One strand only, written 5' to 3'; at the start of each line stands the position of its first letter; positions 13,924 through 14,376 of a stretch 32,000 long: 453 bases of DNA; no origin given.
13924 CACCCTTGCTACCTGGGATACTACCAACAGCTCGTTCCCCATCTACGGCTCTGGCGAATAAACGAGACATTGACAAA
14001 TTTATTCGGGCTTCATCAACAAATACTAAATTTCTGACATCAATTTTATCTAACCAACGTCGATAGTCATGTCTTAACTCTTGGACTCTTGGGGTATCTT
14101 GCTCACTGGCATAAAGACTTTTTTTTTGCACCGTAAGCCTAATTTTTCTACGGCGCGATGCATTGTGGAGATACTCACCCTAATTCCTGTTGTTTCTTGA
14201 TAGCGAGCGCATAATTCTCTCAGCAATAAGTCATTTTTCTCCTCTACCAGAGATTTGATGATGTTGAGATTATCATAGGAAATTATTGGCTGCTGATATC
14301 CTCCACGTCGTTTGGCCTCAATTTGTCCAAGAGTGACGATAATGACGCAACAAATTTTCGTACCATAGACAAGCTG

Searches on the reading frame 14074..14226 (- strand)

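Call 56: search_protein_families(library=pfam, proteins=[window:14074-14226:-], max_evalue=0.001)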
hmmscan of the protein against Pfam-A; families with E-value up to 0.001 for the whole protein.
window:14074-14226:- (50 aa): 1 family
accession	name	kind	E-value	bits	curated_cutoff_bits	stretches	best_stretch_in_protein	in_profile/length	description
PF13592.12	HTH_33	-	0.00066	19.7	25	1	2-35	7-40/60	Winged helix-turn helix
